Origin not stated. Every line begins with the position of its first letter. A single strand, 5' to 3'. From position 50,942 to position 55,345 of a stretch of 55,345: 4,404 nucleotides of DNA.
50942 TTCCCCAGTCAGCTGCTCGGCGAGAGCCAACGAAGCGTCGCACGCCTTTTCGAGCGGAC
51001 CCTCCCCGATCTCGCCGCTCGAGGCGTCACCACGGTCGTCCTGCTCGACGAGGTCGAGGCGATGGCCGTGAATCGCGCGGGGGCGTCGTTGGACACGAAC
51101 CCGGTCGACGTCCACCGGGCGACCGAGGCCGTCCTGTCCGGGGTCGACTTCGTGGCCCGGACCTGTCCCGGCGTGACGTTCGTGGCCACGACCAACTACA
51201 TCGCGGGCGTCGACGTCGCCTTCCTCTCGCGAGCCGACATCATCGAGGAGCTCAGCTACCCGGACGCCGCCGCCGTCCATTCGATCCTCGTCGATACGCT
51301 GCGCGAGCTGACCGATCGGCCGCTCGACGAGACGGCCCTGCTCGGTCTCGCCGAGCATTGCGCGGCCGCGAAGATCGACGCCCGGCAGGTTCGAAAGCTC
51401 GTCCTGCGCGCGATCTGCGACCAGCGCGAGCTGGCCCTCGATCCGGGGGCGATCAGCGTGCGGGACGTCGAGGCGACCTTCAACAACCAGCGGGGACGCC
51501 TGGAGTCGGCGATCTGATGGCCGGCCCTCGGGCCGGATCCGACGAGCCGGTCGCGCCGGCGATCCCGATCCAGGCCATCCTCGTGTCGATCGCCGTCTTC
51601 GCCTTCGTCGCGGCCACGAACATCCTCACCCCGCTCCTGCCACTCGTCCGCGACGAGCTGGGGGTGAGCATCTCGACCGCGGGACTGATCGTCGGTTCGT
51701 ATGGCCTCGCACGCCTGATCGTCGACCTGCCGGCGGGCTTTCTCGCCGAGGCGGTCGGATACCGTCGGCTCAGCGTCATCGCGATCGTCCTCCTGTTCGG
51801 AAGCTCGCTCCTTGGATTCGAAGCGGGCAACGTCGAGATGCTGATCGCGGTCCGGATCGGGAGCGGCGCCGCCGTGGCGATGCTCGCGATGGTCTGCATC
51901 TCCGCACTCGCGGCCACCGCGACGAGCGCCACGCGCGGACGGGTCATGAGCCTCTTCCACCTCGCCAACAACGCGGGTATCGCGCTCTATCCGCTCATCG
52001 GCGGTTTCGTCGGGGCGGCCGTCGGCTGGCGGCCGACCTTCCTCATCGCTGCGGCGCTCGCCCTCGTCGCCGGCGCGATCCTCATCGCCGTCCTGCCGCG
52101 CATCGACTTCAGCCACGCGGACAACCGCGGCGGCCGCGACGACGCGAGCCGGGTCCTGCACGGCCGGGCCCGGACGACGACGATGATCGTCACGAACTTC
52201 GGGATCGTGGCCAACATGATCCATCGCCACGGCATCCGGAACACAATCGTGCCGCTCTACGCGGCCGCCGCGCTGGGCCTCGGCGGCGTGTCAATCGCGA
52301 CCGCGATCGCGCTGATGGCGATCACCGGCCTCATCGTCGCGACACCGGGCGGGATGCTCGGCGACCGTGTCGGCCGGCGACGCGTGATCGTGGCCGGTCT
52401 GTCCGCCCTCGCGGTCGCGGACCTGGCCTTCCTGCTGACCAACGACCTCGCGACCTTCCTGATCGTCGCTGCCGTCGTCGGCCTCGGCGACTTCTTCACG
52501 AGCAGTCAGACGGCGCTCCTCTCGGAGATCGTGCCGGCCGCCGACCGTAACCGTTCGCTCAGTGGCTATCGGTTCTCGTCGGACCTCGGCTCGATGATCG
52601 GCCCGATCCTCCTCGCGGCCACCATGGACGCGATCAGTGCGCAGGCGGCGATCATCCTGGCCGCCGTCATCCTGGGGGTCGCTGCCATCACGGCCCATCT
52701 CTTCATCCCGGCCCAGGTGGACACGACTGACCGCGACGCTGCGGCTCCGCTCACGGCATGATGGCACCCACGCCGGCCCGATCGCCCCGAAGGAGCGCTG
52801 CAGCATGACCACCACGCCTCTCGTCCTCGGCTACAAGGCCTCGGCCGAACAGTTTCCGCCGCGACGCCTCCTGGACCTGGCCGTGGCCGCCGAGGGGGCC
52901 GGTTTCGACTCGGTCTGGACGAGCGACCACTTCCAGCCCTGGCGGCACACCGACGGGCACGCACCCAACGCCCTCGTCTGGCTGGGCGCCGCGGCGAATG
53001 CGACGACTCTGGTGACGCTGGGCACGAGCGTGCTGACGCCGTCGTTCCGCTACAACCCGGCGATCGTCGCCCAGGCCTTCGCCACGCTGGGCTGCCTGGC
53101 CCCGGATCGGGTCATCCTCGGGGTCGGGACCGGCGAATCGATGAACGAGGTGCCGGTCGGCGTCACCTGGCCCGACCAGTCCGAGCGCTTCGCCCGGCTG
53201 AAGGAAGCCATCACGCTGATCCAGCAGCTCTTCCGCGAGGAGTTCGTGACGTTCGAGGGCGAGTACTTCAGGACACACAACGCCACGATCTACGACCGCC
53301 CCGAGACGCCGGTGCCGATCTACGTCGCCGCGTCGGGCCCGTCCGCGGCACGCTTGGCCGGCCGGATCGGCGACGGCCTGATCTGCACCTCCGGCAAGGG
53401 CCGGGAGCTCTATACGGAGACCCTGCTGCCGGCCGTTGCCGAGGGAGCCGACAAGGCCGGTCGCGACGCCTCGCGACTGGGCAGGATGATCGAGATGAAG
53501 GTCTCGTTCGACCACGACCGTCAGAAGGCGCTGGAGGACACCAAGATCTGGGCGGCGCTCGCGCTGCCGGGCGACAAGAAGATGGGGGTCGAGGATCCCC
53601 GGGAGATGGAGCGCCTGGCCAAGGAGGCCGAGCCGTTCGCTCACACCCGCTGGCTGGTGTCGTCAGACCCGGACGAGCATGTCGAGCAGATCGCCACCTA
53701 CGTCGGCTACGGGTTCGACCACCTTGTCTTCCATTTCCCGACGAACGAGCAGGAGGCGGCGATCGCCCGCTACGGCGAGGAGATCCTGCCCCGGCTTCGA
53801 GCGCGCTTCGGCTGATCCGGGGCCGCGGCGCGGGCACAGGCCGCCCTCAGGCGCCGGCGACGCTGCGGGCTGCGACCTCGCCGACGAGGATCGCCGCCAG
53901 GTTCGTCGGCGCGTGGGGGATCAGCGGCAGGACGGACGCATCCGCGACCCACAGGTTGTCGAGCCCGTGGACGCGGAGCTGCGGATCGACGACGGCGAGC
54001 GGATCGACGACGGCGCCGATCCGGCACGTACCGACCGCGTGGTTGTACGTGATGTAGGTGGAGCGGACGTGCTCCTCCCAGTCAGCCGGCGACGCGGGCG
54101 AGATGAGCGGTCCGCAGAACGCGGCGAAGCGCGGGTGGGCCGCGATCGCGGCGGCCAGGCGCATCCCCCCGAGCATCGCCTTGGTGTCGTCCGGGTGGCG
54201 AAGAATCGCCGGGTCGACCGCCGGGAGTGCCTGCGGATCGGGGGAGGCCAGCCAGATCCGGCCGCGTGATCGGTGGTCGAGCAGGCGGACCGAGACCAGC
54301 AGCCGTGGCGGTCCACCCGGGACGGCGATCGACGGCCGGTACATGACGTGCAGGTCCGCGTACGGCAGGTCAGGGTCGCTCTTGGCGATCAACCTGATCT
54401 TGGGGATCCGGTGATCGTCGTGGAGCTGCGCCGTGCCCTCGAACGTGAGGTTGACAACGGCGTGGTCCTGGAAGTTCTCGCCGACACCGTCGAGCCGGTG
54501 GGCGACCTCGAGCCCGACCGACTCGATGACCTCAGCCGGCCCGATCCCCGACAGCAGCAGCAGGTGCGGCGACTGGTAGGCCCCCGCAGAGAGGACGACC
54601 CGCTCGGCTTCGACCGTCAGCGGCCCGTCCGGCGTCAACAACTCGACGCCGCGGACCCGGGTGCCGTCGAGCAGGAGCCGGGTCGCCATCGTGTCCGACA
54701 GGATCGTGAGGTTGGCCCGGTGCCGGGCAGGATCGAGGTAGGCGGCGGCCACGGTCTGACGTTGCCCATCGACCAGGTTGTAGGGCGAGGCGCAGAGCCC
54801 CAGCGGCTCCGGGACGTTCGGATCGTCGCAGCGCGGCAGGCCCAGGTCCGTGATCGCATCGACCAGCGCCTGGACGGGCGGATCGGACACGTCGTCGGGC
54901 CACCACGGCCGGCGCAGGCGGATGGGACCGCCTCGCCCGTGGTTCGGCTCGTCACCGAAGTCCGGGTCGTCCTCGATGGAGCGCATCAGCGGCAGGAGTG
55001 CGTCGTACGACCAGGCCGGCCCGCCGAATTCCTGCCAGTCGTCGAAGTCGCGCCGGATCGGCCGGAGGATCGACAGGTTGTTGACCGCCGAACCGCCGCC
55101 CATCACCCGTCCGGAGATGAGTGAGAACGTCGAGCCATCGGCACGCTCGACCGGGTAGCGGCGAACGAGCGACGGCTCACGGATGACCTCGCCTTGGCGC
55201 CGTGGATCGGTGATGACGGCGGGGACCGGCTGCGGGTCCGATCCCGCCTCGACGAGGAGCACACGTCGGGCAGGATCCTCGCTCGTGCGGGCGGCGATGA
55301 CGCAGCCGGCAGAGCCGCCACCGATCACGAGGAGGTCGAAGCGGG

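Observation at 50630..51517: Orphan TRIP13/Pch2 (CBASS Cap6)-type AAA+ ATPase inside a catabolic operon, with no HORMA or CD-NTase partner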

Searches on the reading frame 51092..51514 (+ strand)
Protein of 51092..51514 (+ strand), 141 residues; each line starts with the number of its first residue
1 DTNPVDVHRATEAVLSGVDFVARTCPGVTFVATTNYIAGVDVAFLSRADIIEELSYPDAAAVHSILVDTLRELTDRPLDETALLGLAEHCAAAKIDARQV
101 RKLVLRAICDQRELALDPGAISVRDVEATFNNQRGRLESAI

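Call 32: find_related_loci(query=A3, collection=metagenome_contigs, flank=6000)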
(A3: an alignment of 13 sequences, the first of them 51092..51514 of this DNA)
Query A3 (141 aa) in metagenome_contigs; peptide patterns used: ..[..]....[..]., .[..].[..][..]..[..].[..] (x = any residue, [..] = any of these).
600 stretches matched a pattern (row limit reached: there are more); 564 encode a relative of the query (tblastn E <= 1e-3); the best 80 are kept; 80 distinct loci.
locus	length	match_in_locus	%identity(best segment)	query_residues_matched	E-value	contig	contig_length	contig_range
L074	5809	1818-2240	85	1-141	3e-76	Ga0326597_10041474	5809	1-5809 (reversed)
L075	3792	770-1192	77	1-141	1e-68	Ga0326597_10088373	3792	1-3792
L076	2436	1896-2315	77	1-140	5e-68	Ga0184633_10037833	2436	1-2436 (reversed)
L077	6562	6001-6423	73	1-141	3e-65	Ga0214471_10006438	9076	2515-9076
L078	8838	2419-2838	74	1-140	2e-64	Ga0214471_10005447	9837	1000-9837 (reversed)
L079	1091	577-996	69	1-140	5e-57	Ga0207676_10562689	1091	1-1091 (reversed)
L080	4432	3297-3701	61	1-134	1e-45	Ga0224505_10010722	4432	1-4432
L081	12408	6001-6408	61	1-135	1e-45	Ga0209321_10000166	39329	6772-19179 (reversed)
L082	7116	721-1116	60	1-131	1e-45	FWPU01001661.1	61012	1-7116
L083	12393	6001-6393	67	1-130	7e-46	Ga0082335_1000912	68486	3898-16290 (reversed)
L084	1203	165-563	63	1-132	3e-47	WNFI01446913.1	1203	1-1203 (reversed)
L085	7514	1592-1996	60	1-134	6e-45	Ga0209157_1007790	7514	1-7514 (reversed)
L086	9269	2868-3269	61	1-133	4e-45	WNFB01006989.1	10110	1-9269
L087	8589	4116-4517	61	1-133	4e-45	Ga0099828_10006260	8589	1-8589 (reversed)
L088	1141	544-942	58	1-133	2e-45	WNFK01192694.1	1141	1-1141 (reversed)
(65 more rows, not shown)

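Call 68: search_protein_families(library=pfam, alignment_id=A5, max_evalue=0.00001)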
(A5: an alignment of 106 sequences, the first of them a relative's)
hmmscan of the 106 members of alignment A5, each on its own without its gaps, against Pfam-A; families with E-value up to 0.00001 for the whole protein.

A. member 1, L125:388-909:- (173 aa): 1 family
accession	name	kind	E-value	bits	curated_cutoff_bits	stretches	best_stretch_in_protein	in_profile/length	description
PF05099.18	TerB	-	1e-14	55.3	24.4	1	44-160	3-117/118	Tellurite resistance protein TerB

B. families by the number of members that match (of 106 scanned): 70 families (the first 25 are shown)
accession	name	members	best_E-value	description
PF03401.19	TctC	16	3.9e-74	Tripartite tricarboxylate transporter family receptor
PF13343.11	SBP_bac_6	9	2.5e-18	Bacterial extracellular solute-binding protein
PF13531.11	SBP_bac_11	9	1.1e-16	Bacterial extracellular solute-binding protein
PF01547.30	SBP_bac_1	9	1.4e-16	Bacterial extracellular solute-binding protein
PF13416.11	SBP_bac_8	8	4.7e-22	Bacterial extracellular solute-binding protein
PF01970.21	TctA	6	1.1e-125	Tripartite tricarboxylate transporter TctA family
PF06277.17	EutA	5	1.3e-115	Ethanolamine utilisation protein EutA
PF01614.24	IclR_C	5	6.7e-53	Bacterial transcriptional regulator IclR C-terminal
PF09339.16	HTH_IclR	5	2.1e-13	IclR helix-turn-helix domain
PF04909.20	Amidohydro_2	3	3.7e-48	Amidohydrolase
PF19649.4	DUF6152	3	1.7e-33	Family of unknown function (DUF6152)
PF03824.22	NicO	3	1.9e-16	High-affinity nickel-transport protein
PF07690.21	MFS_1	2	2.3e-52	Major Facilitator Superfamily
PF20256.3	MoCoBD_2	2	5.2e-39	Molybdopterin cofactor-binding domain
PF00857.26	Isochorismatase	2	3.7e-34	Isochorismatase domain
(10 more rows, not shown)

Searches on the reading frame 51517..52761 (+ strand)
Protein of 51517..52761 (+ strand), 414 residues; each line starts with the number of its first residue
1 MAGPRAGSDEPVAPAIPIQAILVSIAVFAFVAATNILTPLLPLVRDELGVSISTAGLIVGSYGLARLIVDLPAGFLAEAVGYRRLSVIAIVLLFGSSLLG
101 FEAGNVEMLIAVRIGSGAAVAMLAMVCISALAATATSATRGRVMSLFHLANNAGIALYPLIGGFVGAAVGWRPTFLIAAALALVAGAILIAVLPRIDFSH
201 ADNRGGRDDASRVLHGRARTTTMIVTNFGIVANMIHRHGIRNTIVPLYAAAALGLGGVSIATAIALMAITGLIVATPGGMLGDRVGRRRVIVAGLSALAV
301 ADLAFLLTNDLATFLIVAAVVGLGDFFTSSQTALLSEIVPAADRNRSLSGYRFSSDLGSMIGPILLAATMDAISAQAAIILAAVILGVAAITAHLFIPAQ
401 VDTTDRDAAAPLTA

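Call 3: search_protein_families(library=pfam, proteins=[window:51517-52761:+], max_evalue=0.01)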
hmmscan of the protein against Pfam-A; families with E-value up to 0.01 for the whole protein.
window:51517-52761:+ (414 aa): 3 families
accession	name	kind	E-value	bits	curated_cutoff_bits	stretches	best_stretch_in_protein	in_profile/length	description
PF07690.21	MFS_1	-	7.9e-54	183.3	33.4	2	24-214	2-193/347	Major Facilitator Superfamily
PF00083.30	Sugar_tr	-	1.2e-06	28.1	22.3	1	52-187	45-186/452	Sugar (and other) transporter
PF05977.19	MFS_3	-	0.0018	17.2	27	1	17-197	219-399/524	Transmembrane secretion effector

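Call 4: search_protein_families(library=padloc, proteins=[window:51517-52761:+], max_evalue=0.01)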
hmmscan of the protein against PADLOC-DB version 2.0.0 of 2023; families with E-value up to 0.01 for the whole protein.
window:51517-52761:+ (414 aa): 0 families

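Call 5: search_protein_families(library=ncbifam, proteins=[window:51517-52761:+], max_evalue=0.01)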
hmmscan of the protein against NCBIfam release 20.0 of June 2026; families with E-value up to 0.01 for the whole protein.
window:51517-52761:+ (414 aa): 60 families (the best 25 are shown)
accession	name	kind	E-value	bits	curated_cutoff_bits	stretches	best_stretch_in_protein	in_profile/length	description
TIGR00880.1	2_A_01_02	superfamily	3.2e-23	82.4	131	2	56-194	1-139/141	multidrug resistance protein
TIGR00711.1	efflux_EmrB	subfamily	3.4e-18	65.6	230.2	2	21-194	5-178/485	DHA2 family efflux MFS transporter permease subunit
NF033135.1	cmx_cmrA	equivalog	1.4e-15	57.3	400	1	17-393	2-372/374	Cmx/CmrA family chloramphenicol efflux MFS transporter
NF002962.0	PRK03633.1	equivalog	6.3e-15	55.1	361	1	21-385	11-360/382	MFS transporter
TIGR00881.1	2A0104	subfamily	3.5e-13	49.3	407.75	2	261-391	33-166/379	phosphoglycerate transporter protein PgtP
NF052292.1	efflux_CraA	equivalog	5.8e-13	48.7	725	2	259-402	51-195/409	chloramphenicol efflux MFS transporter CraA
TIGR00893.1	2A0114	subfamily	7.2e-13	48.2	395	1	44-392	20-394/399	D-galactonate transporter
TIGR00897.2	2A0118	subfamily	1.2e-11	44.2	375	1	25-392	14-396/401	RbtT/DalT/CsbX family MFS transporter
NF041040.1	FslB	exception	3.3e-11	42.8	600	2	18-210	7-203/417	rhizoferrin export MFS transporter FslB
TIGR00895.1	2A0115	subfamily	3.5e-11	42.7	418.55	2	33-194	32-193/398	aromatic acid/H+ symport family MFS transporter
NF012180.1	tet_MFS_43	exception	4.7e-11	42.4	999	1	16-192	21-193/484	tetracycline efflux MFS transporter Tet(43)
NF000391.1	EmrB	exception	5.4e-11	41.8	925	1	18-188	11-181/501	multidrug efflux MFS transporter permease subunit EmrB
NF002921.0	PRK03545.1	equivalog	1.2e-10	40.9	401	1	20-391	15-383/396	sugar transporter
NF000218.1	FexA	exception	1e-09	37.5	900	1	21-196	24-199/475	chloramphenicol/florfenicol efflux MFS transporter FexA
NF008654.0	PRK11652.1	equivalog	1.7e-09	37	479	2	279-324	65-110/397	multidrug efflux MFS transporter EmrD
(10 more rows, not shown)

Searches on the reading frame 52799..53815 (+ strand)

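Call 3: search_protein_families(library=pfam, proteins=[window:52799-53815:+], max_evalue=0.01)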
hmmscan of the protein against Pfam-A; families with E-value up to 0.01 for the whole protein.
window:52799-53815:+ (338 aa): 1 family
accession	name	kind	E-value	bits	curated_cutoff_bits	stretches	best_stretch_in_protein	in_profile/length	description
PF00296.26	Bac_luciferase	-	4.2e-66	223.9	27.9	1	13-308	14-314/314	Luciferase-like monooxygenase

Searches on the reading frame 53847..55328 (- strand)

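Call 76: search_protein_families(library=pfam, proteins=[window:53847-55328:-], max_evalue=0.0001)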
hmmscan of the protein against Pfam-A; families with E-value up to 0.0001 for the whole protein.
window:53847-55328:- (493 aa): 3 families
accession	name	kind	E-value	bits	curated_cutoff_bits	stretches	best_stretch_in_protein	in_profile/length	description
PF00732.25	GMC_oxred_N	-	4.5e-39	135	23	1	2-291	6-218/218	GMC oxidoreductase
PF05199.19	GMC_oxred_C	-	8.1e-31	107.9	24.6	1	353-483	2-139/139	GMC oxidoreductase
PF00890.30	FAD_binding_2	-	2.8e-06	27.3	20.4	0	190-253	141-206/414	FAD binding domain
